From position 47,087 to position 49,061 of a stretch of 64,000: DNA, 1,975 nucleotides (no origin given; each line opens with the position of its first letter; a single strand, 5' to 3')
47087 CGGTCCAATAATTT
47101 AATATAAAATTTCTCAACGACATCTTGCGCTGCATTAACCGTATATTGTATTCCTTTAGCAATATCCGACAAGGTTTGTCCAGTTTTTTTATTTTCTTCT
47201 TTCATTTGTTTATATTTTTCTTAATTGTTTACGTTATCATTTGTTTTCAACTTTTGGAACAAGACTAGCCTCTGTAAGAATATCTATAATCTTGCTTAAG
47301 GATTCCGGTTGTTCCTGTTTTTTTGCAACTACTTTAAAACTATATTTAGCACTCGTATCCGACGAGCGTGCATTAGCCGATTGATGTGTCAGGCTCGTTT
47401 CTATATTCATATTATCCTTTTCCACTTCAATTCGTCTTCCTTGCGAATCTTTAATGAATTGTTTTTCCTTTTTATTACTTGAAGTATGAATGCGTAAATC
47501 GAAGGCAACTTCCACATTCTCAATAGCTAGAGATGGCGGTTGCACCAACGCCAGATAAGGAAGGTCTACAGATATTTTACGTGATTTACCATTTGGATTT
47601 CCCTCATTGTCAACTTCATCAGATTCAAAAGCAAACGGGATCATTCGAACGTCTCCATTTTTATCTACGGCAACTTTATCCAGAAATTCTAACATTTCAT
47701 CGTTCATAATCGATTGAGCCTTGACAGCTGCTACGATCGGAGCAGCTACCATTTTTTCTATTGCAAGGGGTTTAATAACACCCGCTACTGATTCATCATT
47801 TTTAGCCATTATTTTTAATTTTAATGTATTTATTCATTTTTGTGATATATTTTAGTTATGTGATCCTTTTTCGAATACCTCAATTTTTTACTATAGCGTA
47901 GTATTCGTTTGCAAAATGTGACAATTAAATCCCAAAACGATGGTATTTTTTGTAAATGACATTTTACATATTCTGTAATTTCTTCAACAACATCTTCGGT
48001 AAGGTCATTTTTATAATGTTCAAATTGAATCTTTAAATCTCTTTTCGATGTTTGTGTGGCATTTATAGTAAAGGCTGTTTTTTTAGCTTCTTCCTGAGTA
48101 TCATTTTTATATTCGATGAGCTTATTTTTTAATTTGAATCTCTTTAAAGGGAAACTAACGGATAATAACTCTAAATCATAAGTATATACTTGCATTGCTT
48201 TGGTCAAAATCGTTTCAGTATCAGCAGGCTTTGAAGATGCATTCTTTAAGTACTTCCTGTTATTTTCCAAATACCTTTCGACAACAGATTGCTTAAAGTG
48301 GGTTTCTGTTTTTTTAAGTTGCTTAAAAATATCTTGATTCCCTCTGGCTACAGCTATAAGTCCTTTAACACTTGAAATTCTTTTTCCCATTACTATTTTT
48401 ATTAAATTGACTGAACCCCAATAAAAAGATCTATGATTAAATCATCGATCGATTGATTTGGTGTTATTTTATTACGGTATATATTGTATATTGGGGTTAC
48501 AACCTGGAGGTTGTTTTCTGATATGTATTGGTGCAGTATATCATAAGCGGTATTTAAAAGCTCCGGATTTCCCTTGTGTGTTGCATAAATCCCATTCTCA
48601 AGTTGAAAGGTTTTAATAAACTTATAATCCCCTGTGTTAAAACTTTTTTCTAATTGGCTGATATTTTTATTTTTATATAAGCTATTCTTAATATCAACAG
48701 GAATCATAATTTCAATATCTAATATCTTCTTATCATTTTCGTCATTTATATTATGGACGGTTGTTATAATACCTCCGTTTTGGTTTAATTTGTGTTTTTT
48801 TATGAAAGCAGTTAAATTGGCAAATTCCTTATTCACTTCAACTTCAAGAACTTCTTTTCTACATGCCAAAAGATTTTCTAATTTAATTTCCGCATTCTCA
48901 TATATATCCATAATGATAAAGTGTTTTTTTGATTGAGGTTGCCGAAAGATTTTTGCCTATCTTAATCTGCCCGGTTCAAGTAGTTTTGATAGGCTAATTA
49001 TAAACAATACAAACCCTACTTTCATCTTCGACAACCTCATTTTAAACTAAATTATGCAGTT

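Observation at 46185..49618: Five paralogs of an uncharacterised ~160-190-aa family, four of them in one operon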

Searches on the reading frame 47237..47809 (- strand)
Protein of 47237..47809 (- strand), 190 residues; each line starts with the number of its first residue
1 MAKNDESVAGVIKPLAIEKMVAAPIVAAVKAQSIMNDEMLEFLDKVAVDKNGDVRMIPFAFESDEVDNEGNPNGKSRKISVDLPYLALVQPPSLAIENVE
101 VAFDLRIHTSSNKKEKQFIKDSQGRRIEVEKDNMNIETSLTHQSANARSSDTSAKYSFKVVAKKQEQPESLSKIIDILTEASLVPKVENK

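Call 3: search_protein_families(library=pfam, proteins=[window:47237-47809:-], max_evalue=1)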
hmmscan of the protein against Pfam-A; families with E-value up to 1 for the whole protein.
window:47237-47809:- (190 aa): 1 family
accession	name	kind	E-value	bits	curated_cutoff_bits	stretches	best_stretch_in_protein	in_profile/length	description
PF11655.13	DUF2589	-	1e-26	94.5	23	1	17-180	2-153/154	Protein of unknown function (DUF2589)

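Call 26: search_protein_families(library=padloc, proteins=[window:47237-47809:-], max_evalue=0.1)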
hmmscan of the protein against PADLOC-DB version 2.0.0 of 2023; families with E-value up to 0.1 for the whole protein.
window:47237-47809:- (190 aa): 0 families

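Call 27: search_protein_families(library=ncbifam, proteins=[window:47237-47809:-], max_evalue=0.1)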
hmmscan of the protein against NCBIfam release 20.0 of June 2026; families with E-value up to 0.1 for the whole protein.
window:47237-47809:- (190 aa): 0 families

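Call 28: search_protein_families(library=phrogs, proteins=[window:47237-47809:-], max_evalue=0.1)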
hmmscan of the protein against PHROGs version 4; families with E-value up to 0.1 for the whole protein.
window:47237-47809:- (190 aa): 0 families

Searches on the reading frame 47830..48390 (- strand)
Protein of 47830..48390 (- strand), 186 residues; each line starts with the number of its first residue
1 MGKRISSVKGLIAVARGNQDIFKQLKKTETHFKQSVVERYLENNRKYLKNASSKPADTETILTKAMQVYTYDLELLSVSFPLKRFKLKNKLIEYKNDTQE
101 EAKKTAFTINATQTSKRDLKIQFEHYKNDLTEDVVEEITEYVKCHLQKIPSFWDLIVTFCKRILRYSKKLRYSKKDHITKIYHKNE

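Call 3: search_protein_families(library=pfam, proteins=[window:47830-48390:-], max_evalue=1)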
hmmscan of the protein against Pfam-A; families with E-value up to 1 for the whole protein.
window:47830-48390:- (186 aa): 2 families
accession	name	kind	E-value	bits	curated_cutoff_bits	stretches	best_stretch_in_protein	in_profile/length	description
PF15604.11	Ntox15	-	0.031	14.7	22.5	1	23-108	9-93/153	Novel toxin 15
PF16732.10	ComP_DUS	-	0.65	11.3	27.3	0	34-73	23-60/87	Type IV minor pilin ComP, DNA uptake sequence receptor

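Call 26: search_protein_families(library=padloc, proteins=[window:47830-48390:-], max_evalue=0.1)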
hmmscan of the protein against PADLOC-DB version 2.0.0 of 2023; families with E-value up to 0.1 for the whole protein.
window:47830-48390:- (186 aa): 0 families

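Call 27: search_protein_families(library=ncbifam, proteins=[window:47830-48390:-], max_evalue=0.1)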
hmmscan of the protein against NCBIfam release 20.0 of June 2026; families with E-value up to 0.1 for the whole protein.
window:47830-48390:- (186 aa): 0 families

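Call 28: search_protein_families(library=phrogs, proteins=[window:47830-48390:-], max_evalue=0.1)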
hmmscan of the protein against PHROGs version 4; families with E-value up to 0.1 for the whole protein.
window:47830-48390:- (186 aa): 2 families
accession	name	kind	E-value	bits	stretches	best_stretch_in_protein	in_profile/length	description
phrog_17146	-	unknown function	0.055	14.1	0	125-169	75-118/186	-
phrog_22074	-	unknown function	0.068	14.2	0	115-183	13-77/92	-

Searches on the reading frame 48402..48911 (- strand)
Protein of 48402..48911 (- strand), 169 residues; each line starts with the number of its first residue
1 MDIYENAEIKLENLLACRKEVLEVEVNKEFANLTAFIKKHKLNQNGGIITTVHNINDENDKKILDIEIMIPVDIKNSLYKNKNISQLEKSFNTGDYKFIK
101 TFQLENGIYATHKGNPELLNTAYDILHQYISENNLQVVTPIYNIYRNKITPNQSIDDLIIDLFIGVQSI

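Call 3: search_protein_families(library=pfam, proteins=[window:48402-48911:-], max_evalue=1)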
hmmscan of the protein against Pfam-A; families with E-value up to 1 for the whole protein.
window:48402-48911:- (169 aa): 2 families
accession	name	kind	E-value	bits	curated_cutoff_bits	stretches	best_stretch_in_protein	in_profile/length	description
PF16895.10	DUF5085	-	0.00013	22.9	30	1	25-152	17-129/141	Domain of unknown function (DUF5085)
PF22819.2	TcaA_5th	-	0.048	14.4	23.6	1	84-110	13-39/115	TcaA protein NTF2-like domain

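Call 26: search_protein_families(library=padloc, proteins=[window:48402-48911:-], max_evalue=0.1)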
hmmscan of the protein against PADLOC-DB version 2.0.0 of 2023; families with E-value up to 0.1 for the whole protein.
window:48402-48911:- (169 aa): 2 families
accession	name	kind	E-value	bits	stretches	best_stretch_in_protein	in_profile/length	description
PDLC04623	PDC-M38B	-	0.0015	16.3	1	17-114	21-117/219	-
PDLC02352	AbiQ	-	0.0047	15.2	1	21-101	34-116/160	AbiQ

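Call 27: search_protein_families(library=ncbifam, proteins=[window:48402-48911:-], max_evalue=0.1)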
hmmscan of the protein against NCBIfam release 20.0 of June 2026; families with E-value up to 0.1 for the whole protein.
window:48402-48911:- (169 aa): 0 families

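Call 28: search_protein_families(library=phrogs, proteins=[window:48402-48911:-], max_evalue=0.1)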
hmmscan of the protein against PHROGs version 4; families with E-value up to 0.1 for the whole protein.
window:48402-48911:- (169 aa): 0 families

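Call 95: search_solved_structures(query=A5, max_evalue=10, show_alignments=2)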
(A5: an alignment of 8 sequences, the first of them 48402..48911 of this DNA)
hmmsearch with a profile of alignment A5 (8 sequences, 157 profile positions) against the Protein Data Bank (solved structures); distinct sequences matched with E-value up to 10: 9.
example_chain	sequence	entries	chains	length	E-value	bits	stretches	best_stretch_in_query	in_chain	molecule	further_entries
6xl5_G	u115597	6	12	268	0.23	14.6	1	55-120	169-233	MerR family transcriptional regulator EcmrR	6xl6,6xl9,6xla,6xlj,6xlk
7zhd_A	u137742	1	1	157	0.25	14.5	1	45-131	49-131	Transcription activator effector binding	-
7zhe_A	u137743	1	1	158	0.25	14.5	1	43-130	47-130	Transcription activator effector binding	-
6wl5_A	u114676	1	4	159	0.5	13.5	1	55-121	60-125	EcmrR transcriptional regulator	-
1l8x_A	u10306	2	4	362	0.98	12.6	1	94-129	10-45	Ferrochelatase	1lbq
7l78_A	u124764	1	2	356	1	12.5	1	94-129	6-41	Ferrochelatase, mitochondrial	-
1bow_A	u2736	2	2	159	1.1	12.4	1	96-151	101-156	MULTIDRUG-EFFLUX TRANSPORTER 1 REGULATOR BMRR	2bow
5brp_A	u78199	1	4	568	5.4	10.2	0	78-142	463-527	Glycoside Hydrolase Family 13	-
5brq_A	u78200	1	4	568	5.5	10.2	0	78-142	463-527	Glycoside Hydrolase Family 13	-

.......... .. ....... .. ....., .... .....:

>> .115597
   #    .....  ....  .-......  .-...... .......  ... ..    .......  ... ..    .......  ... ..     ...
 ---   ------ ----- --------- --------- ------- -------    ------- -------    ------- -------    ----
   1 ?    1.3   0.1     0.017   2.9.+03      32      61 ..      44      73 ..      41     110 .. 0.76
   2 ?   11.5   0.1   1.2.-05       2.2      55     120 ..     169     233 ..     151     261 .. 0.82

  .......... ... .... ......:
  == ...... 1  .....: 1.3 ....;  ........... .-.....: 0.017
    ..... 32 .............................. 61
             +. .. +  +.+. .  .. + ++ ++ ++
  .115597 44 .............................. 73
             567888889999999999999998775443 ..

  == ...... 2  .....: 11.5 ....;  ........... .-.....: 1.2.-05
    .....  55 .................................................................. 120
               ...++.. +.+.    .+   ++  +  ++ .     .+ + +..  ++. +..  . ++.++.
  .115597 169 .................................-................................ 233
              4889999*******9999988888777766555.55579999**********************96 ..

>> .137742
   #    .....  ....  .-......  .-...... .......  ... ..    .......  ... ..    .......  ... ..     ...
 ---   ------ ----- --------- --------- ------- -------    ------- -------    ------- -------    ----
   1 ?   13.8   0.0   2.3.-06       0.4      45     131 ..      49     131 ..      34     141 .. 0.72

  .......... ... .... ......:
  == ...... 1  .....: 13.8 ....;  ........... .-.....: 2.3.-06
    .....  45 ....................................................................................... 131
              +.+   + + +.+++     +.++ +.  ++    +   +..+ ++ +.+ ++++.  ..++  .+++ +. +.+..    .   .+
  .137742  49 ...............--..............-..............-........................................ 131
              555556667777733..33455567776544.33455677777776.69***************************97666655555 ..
